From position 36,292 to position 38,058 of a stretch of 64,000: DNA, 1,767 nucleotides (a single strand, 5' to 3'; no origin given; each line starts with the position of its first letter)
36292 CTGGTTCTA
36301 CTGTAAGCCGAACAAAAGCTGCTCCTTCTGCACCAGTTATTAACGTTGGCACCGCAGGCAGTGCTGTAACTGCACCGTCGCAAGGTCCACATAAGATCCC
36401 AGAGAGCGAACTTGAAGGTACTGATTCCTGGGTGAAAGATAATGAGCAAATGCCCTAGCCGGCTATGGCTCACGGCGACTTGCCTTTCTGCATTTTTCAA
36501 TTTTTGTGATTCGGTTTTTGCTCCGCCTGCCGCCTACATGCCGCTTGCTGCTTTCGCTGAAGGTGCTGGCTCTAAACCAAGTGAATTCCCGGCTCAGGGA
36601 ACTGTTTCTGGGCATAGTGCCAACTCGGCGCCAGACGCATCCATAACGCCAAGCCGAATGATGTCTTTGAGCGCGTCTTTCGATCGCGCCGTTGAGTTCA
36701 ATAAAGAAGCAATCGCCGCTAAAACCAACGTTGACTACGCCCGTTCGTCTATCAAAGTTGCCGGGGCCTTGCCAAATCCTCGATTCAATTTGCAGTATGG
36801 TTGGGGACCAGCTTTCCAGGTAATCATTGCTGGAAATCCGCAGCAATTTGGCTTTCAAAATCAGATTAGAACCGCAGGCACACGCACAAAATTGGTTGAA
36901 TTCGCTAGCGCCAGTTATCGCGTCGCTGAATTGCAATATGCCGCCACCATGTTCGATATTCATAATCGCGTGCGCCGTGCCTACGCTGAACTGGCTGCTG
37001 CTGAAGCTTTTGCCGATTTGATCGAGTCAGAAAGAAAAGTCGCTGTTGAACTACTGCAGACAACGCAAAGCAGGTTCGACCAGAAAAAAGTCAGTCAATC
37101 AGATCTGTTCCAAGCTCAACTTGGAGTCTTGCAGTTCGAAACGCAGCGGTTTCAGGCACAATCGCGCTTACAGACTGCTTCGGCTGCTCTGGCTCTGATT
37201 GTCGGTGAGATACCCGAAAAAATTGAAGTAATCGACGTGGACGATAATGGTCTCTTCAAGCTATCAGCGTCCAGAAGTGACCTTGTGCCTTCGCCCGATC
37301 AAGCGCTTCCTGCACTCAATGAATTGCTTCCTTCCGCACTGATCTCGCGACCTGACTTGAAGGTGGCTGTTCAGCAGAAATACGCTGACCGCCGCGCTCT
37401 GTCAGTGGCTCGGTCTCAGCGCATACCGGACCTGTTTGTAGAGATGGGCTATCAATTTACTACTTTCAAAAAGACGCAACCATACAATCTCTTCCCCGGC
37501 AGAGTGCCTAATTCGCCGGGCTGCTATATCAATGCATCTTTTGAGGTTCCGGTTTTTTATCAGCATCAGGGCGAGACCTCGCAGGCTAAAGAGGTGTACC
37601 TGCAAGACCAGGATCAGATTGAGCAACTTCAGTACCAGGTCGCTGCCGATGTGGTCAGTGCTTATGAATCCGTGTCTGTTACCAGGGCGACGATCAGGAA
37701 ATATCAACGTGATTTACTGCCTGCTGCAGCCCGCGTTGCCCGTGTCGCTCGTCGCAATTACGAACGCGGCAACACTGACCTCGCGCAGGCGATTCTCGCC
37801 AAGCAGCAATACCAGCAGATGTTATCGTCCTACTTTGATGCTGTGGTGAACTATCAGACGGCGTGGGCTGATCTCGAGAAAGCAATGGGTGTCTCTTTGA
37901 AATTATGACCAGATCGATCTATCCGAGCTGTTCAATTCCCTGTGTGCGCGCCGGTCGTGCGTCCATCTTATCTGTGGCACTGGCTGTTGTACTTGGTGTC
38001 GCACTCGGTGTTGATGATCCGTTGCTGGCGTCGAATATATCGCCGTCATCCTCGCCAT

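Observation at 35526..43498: Three translationally coupled TolC-like paralogues plus a fourth, with no pump partners: possible heteromeric outer-membrane channel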

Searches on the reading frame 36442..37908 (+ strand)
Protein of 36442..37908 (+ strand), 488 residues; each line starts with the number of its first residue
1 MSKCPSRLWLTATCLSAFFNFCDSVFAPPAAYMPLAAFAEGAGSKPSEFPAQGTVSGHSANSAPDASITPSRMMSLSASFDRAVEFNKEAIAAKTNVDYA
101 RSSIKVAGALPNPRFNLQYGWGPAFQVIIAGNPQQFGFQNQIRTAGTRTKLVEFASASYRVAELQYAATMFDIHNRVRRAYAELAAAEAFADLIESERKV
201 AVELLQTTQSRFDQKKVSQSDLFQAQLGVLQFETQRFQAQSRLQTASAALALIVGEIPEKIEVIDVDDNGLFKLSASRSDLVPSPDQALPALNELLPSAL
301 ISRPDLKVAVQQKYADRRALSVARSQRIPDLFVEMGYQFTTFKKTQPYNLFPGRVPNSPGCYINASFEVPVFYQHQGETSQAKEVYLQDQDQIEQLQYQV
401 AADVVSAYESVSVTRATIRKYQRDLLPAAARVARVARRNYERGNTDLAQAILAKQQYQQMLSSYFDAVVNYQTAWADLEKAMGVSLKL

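Call 3: search_protein_families(library=pfam, proteins=[window:36442-37908:+], max_evalue=0.01)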
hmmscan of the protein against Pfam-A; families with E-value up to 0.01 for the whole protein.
window:36442-37908:+ (488 aa): 1 family
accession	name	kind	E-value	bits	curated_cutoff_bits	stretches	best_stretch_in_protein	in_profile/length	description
PF02321.23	OEP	-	9.1e-37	127.1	22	2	292-483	1-187/187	Outer membrane efflux protein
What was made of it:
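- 36442..37908 (+): OMF-A, the position-1 TolC/OEP paralogue (488 aa). PF02321 x2, E = 9e-37 (call 3).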

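Call 5: search_protein_families(library=ncbifam, proteins=[window:36442-37908:+], max_evalue=0.01)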
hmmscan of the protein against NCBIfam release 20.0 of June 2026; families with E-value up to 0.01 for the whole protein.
window:36442-37908:+ (488 aa): 4 families
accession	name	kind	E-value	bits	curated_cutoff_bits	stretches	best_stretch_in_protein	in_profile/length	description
TIGR01844.1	type_I_sec_TolC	subfamily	7e-19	68.1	225.15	1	154-484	93-399/414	TolC family outer membrane protein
TIGR01845.1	outer_NodT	subfamily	1.2e-16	60.6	210.05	2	150-264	144-258/460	efflux transporter outer membrane subunit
NF007002.0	PRK09465.1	equivalog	6.2e-08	31.6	495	1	158-427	113-369/460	outer membrane channel protein TolC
NF045679.1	DiMtlExpIhpA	equivalog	1.9e-06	26.8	650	1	67-486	24-416/424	divalent metal ion exporter subunit IhpA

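Call 9: find_homologous_proteins(query=window:36442-37908:+, max_evalue=0.00001)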
Query window:36442-37908:+ (488 aa): 259 proteins with E <= 0.00001 among 8000 candidates; the best 120 are listed.
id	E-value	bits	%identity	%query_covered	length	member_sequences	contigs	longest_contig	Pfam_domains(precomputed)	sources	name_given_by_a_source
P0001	4.9e-254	861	86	97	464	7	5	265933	PF02321.24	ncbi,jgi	jgi:cobalt-zinc-cadmium efflux system outer membrane protein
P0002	4.8e-245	832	79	100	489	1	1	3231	PF02321.24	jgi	jgi:cobalt-zinc-cadmium efflux system outer membrane protein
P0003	7.4e-239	811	78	100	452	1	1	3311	PF02321.24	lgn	-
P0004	1.1e-228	778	74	100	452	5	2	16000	PF02321.24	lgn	-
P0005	1.1e-226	771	74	100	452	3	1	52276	PF02321.24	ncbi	ncbi:MAG: TolC family protein [Candidatus Obscuribacterales bacterium]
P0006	2.1e-224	764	74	100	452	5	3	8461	PF02321.24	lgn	-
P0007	2.1e-221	754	74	100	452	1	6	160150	PF02321.24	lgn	-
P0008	8.2e-206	702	67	100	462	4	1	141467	PF02321.24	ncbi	-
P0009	1.2e-204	699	67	100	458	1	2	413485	PF02321.24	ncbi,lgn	ncbi:MAG TPA: TolC family protein [Drouetiella sp.]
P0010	7.5e-182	623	66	86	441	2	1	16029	PF02321.24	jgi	-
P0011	1.0e-180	620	64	90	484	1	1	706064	PF02321.24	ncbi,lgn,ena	-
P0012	2.9e-179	615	66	86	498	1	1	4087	PF02321.24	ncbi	-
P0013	2.1e-177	609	60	94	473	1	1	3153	PF02321.24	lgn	-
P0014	4.3e-177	608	66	86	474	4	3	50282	PF02321.24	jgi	jgi:outer membrane protein, heavy metal efflux system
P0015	4.7e-177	608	59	98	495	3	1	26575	PF02321.24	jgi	jgi:outer membrane protein, heavy metal efflux system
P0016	1.6e-176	606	62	92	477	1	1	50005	PF02321.24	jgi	jgi:cobalt-zinc-cadmium efflux system outer membrane protein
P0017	2.2e-176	605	61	94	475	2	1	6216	PF02321.24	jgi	jgi:outer membrane protein, heavy metal efflux system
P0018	3.0e-176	605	61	94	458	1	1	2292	PF02321.24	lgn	-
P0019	3.0e-176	605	65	86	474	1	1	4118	PF02321.24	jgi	jgi:outer membrane protein, heavy metal efflux system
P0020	2.3e-175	602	61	94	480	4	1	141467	PF02321.24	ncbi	-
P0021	8.3e-175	600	63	91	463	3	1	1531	PF02321.24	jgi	-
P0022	8.9e-174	597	61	89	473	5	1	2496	PF02321.24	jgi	jgi:outer membrane protein, heavy metal efflux system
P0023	1.4e-173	596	64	87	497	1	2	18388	PF02321.24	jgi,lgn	-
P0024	1.6e-173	596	62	90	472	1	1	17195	PF02321.24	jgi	jgi:outer membrane protein, heavy metal efflux system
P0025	7.3e-173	594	62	89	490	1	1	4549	PF02321.24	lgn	-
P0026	2.5e-172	592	60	93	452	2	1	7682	PF02321.24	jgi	-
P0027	4.6e-172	591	63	86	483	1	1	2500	PF02321.24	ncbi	-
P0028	4.2e-171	588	59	98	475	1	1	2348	PF02321.24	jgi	jgi:cobalt-zinc-cadmium efflux system outer membrane protein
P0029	4.5e-171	588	60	92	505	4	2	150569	PF02321.24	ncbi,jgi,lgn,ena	jgi:cobalt-zinc-cadmium efflux system outer membrane protein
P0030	8.3e-171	587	64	87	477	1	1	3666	PF02321.24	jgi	jgi:outer membrane protein, heavy metal efflux system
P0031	2.2e-170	586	61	88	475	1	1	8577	PF02321.24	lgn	-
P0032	3.3e-170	585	60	93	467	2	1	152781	PF02321.24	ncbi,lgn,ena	-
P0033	3.4e-170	585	61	88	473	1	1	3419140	PF02321.24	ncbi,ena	-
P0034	3.5e-170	585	58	98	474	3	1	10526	PF02321.24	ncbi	-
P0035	5.9e-170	584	61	88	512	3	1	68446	PF02321.24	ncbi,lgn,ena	-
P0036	1.4e-169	583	64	86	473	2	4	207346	PF02321.24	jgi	jgi:cobalt-zinc-cadmium efflux system outer membrane protein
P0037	1.6e-169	583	59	98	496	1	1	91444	PF02321.24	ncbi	-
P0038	3.2e-169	582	63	85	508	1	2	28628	PF02321.24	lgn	-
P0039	1.7e-168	579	62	86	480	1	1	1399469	PF02321.24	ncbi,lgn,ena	-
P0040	2.2e-168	579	60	91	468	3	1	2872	PF02321.24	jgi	jgi:cobalt-zinc-cadmium efflux system outer membrane protein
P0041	2.5e-168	579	62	86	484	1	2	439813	PF02321.24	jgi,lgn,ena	-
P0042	2.9e-168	579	64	85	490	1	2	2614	PF02321.24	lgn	-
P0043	1.3e-167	576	61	87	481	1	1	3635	PF02321.24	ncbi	-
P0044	2.8e-167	575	58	99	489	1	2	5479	PF02321.24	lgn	-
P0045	3.0e-167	575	60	88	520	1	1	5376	PF02321.24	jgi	jgi:outer membrane protein, heavy metal efflux system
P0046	3.9e-167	575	63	86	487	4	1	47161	PF02321.24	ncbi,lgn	ncbi:MAG TPA: TolC family protein [Trichormus sp.]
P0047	6.6e-167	574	63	86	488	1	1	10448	PF02321.24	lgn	-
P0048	9.3e-167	574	61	86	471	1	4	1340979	PF02321.24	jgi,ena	jgi:cobalt-zinc-cadmium efflux system outer membrane protein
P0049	1.7e-166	573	60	93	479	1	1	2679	PF02321.24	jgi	jgi:cobalt-zinc-cadmium efflux system outer membrane protein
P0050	2.5e-166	572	60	93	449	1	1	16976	PF02321.24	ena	-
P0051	5.6e-166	571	61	87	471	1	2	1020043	PF02321.24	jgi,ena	jgi:cobalt-zinc-cadmium efflux system outer membrane protein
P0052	9.8e-166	570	60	87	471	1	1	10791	PF02321.24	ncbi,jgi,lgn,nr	ncbi:MAG: hypothetical protein C5B53_13130 [Candidatus Melainabacteria bacterium]|nr:MAG: hypothetic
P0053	1.1e-165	570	61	88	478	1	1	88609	PF02321.24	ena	-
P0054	2.9e-165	569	61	86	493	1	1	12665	PF02321.24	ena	-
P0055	1.4e-164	567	62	87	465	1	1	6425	PF02321.24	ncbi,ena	-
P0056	1.2e-163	563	60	88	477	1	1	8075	PF02321.24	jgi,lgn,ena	jgi:cobalt-zinc-cadmium efflux system outer membrane protein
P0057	5.6e-163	561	55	99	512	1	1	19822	PF02321.24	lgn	-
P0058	5.9e-163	561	58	91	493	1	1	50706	PF02321.24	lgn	-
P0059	3.3e-162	559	61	86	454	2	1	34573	PF02321.24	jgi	jgi:cobalt-zinc-cadmium efflux system outer membrane protein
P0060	4.8e-162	558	61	86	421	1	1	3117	PF02321.24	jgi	jgi:cobalt-zinc-cadmium efflux system outer membrane protein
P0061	1.5e-161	557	59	88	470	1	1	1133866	PF02321.24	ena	-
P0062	2.7e-161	556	60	86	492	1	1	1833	PF02321.24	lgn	-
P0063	2.9e-161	556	61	88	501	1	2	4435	PF02321.24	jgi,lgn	-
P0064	3.0e-161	556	62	87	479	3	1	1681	PF02321.24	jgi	-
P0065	4.3e-161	555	57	91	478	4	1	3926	PF02321.24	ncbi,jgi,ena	jgi:cobalt-zinc-cadmium efflux system outer membrane protein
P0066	8.6e-161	554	60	89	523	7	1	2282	PF02321.24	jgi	jgi:cobalt-zinc-cadmium efflux system outer membrane protein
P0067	1.5e-160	553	60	87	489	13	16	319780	PF02321.24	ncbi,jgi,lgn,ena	jgi:cobalt-zinc-cadmium efflux system outer membrane protein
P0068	1.6e-160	553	60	86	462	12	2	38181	PF02321.24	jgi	jgi:cobalt-zinc-cadmium efflux system outer membrane protein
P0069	5.8e-160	551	59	89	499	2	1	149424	PF02321.24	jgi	jgi:cobalt-zinc-cadmium efflux system outer membrane protein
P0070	1.0e-159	551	60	86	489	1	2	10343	PF02321.24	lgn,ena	-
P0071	5.2e-159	548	54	99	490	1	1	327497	PF02321.24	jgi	jgi:outer membrane protein, heavy metal efflux system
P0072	6.3e-159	548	59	91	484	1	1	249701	PF02321.24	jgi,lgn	jgi:cobalt-zinc-cadmium efflux system outer membrane protein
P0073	7.0e-159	548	58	91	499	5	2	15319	PF02321.24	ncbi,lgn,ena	-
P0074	7.0e-159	548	57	94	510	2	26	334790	PF02321.24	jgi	jgi:cobalt-zinc-cadmium efflux system outer membrane protein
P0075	3.3e-158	546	59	86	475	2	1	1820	PF02321.24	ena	-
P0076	2.1e-157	543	57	90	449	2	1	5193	PF02321.24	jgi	jgi:cobalt-zinc-cadmium efflux system outer membrane protein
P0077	7.1e-157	541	59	85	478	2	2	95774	PF02321.24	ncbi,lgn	-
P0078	7.9e-157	541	59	88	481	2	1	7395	PF02321.24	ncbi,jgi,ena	jgi:cobalt-zinc-cadmium efflux system outer membrane protein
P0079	1.6e-156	540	59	86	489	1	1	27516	PF02321.24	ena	-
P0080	4.9e-156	538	56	94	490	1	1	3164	PF02321.24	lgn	-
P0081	5.5e-156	538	59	87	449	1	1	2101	PF02321.24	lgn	-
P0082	8.6e-156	538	56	93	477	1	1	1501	PF02321.24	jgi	jgi:cobalt-zinc-cadmium efflux system outer membrane protein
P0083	3.5e-155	536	54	97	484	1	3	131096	PF02321.24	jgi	jgi:cobalt-zinc-cadmium efflux system outer membrane protein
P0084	2.8e-154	533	60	85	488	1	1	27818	PF02321.24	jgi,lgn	jgi:cobalt-zinc-cadmium efflux system outer membrane protein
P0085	2.9e-154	533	61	84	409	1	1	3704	PF02321.24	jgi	jgi:cobalt-zinc-cadmium efflux system outer membrane protein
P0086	5.2e-154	532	57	87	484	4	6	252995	PF02321.24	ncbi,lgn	ncbi:MAG TPA: TolC family protein [Oculatellaceae cyanobacterium]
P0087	2.0e-153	530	59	88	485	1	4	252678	PF02321.24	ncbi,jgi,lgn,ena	-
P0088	3.0e-153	529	58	90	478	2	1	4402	PF02321.24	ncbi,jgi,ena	jgi:cobalt-zinc-cadmium efflux system outer membrane protein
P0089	2.9e-152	526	57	88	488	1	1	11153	PF02321.24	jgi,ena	-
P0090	6.9e-152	525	58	87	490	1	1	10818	PF02321.24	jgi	jgi:outer membrane protein, heavy metal efflux system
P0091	7.6e-151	521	58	87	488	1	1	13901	PF02321.24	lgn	-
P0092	1.1e-150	521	57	87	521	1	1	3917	PF02321.24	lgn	-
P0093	1.4e-150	520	59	86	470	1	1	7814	PF02321.24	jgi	jgi:cobalt-zinc-cadmium efflux system outer membrane protein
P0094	3.9e-150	519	56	87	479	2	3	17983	PF02321.24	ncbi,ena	-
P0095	6.3e-150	518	57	86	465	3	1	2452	PF02321.24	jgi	jgi:cobalt-zinc-cadmium efflux system outer membrane protein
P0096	9.2e-150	518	59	81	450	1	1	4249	PF02321.24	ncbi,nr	ncbi:MAG: TolC family protein, partial [Candidatus Obscuribacterales bacterium]|nr:TolC family prote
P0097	9.4e-150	518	55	86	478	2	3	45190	PF02321.24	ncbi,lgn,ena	-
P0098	3.1e-149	516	54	91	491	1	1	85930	PF02321.24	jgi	jgi:cobalt-zinc-cadmium efflux system outer membrane protein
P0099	2.9e-147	509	56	88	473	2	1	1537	PF02321.24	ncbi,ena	-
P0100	9.6e-144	498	55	87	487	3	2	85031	PF02321.24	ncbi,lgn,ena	-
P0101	1.0e-139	485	53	93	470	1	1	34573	PF02321.24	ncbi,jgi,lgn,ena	jgi:cobalt-zinc-cadmium efflux system outer membrane protein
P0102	1.8e-138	480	57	86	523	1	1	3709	PF02321.24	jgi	jgi:cobalt-zinc-cadmium efflux system outer membrane protein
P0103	1.3e-137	478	56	86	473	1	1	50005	PF02321.24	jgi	jgi:cobalt-zinc-cadmium efflux system outer membrane protein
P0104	3.4e-136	473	52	88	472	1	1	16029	PF02321.24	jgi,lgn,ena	-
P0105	6.8e-136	472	56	88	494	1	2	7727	PF02321.24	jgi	-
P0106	4.3e-135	469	60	75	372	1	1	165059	PF02321.24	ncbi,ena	-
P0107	1.1e-133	465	54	90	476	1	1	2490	PF02321.24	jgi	-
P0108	1.8e-133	464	48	99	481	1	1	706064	PF02321.24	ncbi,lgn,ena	-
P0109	3.1e-133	463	52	90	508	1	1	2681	PF02321.24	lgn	-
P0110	2.2e-132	460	52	91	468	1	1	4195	PF02321.24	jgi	-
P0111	3.8e-132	460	56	86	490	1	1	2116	PF02321.24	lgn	-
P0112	5.3e-132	459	52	95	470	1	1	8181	PF02321.24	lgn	-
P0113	1.4e-131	458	66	67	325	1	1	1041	PF02321.24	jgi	jgi:cobalt-zinc-cadmium efflux system outer membrane protein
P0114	2.4e-131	457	53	88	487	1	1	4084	PF02321.24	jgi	jgi:cobalt-zinc-cadmium efflux system outer membrane protein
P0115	1.3e-130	455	50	98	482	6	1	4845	PF02321.24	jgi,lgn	-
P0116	1.7e-130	454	52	90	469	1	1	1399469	PF02321.24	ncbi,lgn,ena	-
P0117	3.9e-130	453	54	86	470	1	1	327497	PF02321.24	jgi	jgi:outer membrane protein, heavy metal efflux system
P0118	4.2e-130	453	55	85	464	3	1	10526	PF02321.24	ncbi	-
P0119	5.7e-130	452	53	86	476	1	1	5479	PF02321.24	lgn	-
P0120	6.8e-130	452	83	52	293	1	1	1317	PF02321.24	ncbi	-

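Call 12: find_encoding_contigs(protein=P0001, flank=10000, max_places=3)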
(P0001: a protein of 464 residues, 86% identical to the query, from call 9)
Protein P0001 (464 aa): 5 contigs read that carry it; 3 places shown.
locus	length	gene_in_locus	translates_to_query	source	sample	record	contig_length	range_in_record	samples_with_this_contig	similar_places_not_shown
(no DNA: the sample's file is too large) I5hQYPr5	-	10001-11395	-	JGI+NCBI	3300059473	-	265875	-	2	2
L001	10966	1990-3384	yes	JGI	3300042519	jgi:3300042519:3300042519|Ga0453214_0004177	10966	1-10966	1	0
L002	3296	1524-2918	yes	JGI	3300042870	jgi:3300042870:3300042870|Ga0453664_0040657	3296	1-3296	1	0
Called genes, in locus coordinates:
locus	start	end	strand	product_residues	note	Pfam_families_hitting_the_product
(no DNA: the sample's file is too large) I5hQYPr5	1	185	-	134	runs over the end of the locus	-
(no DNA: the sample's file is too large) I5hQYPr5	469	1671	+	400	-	-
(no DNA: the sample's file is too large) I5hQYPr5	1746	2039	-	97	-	PF01479:S4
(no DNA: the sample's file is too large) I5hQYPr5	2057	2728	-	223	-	PF00072:Response_reg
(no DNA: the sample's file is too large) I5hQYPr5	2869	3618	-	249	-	-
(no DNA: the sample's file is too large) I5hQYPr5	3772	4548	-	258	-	PF00561:Abhydrolase_1, PF00975:Thioesterase (faint), PF12146:Hydrolase_4, PF12697:Abhydrolase_6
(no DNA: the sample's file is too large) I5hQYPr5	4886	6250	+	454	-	-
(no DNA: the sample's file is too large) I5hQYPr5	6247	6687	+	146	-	-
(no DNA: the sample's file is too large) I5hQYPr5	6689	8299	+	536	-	PF03816:LytR_cpsA_psr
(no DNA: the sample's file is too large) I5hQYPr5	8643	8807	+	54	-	-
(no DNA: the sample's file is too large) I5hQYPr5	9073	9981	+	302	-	-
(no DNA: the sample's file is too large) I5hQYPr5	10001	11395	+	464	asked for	PF02321:OEP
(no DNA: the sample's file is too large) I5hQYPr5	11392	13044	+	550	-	PF02321:OEP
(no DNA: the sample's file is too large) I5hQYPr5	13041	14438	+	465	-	PF02321:OEP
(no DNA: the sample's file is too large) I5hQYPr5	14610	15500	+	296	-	-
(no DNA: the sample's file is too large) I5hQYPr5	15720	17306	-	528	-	PF02321:OEP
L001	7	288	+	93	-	-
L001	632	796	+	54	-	-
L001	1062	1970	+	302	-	-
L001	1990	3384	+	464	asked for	PF02321:OEP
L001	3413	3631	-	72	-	-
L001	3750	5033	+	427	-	PF02321:OEP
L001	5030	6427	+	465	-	PF02321:OEP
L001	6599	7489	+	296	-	-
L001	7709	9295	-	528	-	PF02321:OEP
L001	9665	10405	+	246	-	-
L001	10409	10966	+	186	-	?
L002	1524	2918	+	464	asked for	PF02321:OEP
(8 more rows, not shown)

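Call 15: find_related_loci(query=A2, collection=genome_contigs, flank=10000)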
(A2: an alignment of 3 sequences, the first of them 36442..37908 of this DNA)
Query A2 (488 aa) in genome_contigs; peptide patterns used: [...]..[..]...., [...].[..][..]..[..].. (x = any residue, [..] = any of these).
96 stretches matched a pattern; 41 encode a relative of the query (tblastn E <= 1e-3); 36 distinct loci.
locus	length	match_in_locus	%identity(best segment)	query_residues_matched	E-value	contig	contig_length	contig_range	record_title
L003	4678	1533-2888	74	1-488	0e+0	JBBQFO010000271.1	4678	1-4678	MAG: Candidatus Obscuribacterales bacterium isolate Co_metawrap_1026 Cmw_1026_k141_3311707_length_4678_cov_8.9929, whole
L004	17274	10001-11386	66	1-488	0e+0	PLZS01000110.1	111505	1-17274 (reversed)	MAG: Candidatus Melainabacteria bacterium isolate palsa_1080 73.20120700_P3D.118_contig_23281, whole genome shotgun sequ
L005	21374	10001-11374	67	1-488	0e+0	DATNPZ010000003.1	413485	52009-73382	MAG TPA_asm: Drouetiella sp. isolate SMAG_U16494 k141_62037, whole genome shotgun sequence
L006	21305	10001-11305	61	59-488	3e-173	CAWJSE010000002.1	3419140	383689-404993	MAG: Candidatus Melainabacteria bacterium isolate MFD09671.bin.4.117 genome assembly, contig: contig_26991, whole genome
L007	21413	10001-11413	59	12-488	6e-173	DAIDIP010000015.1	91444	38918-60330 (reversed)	MAG TPA_asm: Candidatus Melainabacteria bacterium isolate clean16 NODE_15_length_91444_cov_48.254468, whole genome shotg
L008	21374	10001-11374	61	31-488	4e-173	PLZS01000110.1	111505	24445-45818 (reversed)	MAG: Candidatus Melainabacteria bacterium isolate palsa_1080 73.20120700_P3D.118_contig_23281, whole genome shotgun sequ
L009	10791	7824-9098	60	64-488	2e-169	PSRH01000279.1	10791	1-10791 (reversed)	MAG: Candidatus Melainabacteria bacterium isolate Amazon FNV 2010 23 1 1 contig_75_34771595_length_10791multi15, whole g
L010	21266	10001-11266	62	67-488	7e-169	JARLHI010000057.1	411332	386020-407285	MAG: Candidatus Obscuribacterales bacterium isolate MAG_CO261 MetaCoAG_Bin_261_Oxic_k141_1358604, whole genome shotgun s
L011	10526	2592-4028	57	4-488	3e-168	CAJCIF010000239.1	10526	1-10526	Actinobacteria bacterium isolate BOG_genome_mining.164_sub genome assembly, contig: k141_12583913, whole genome shotgun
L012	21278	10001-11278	64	68-488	4e-164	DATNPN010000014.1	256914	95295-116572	MAG TPA_asm: Planktothrix sp. isolate SMAG_U16482 k141_652061, whole genome shotgun sequence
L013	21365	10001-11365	58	41-488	2e-163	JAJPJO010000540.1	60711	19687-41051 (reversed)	MAG: Proteobacteria bacterium isolate Centralia_MAG_505 k107_34179922, whole genome shotgun sequence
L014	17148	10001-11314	55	56-488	1e-161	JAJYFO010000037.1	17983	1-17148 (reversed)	MAG: bacterium isolate DBS1-2.bin46 NODE_3106_length_17983_cov_1.190860, whole genome shotgun sequence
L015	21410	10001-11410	56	28-488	6e-161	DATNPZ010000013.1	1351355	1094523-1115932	MAG TPA_asm: Drouetiella sp. isolate SMAG_U16494 k141_20890, whole genome shotgun sequence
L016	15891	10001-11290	54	59-488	4e-160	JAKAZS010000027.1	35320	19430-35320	MAG: bacterium isolate ZJ1.bin59 NODE_1374_length_35320_cov_1.825818, whole genome shotgun sequence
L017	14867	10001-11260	55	69-488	6e-160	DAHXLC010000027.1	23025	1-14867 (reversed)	MAG TPA_asm: Candidatus Melainabacteria bacterium isolate clean1587 k141_788463, whole genome shotgun sequence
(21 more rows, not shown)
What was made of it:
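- Synteny: 36 genome loci were found, all Obscuribacterales or Melainabacteria MAGs (call 15).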

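Call 17: find_encoding_contigs(protein=P0033, flank=10000, max_places=1)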
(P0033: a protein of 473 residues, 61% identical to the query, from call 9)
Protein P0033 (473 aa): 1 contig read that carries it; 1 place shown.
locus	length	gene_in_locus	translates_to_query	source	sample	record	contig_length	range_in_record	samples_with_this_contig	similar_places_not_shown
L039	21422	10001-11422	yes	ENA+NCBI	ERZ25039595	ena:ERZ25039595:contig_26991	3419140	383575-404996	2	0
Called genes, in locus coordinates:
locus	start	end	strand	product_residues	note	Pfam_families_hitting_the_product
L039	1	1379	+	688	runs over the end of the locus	PF00873:ACR_tran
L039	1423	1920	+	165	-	PF08327:AHSA1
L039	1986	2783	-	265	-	-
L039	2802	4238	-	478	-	PF02321:OEP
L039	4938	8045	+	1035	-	PF00873:ACR_tran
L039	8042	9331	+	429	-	PF25973:BSH_CzcB, PF25893:HH_CzcB, PF25944:Beta-barrel_RND (faint), PF25954:Beta-barrel_RND_2, PF25967:RND-MFP_C, PF25975:CzcB_C, PF25989:YknX_C (weak)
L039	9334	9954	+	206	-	-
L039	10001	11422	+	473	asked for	PF02321:OEP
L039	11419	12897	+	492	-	PF02321:OEP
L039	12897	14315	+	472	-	PF02321:OEP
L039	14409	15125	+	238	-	-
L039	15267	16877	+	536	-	PF13374:TPR_10 (faint), PF24885:TPR_NPHP3 (weak), PF14559:TPR_19 (faint), PF13424:TPR_12 (weak), PF17874:TPR_MalT (weak), PF24885:TPR_NPHP3, PF24885:TPR_NPHP3 (weak), PF13424:TPR_12, +8 more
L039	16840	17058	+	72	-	-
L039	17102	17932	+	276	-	PF05114:MbnB_TglH_ChrH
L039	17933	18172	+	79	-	-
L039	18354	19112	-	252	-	PF00106:adh_short, PF01370:Epimerase (faint), PF08659:KR, PF23441:SDR (weak), PF13561:adh_short_C2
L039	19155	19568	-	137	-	-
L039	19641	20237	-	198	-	PF00440:TetR_N, PF16925:TetR_C_13, PF21993:TetR_C_13_2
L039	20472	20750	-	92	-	PF13499:EF-hand_7 (faint), PF13405:EF-hand_6 (faint)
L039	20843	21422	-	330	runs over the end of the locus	PF00480:ROK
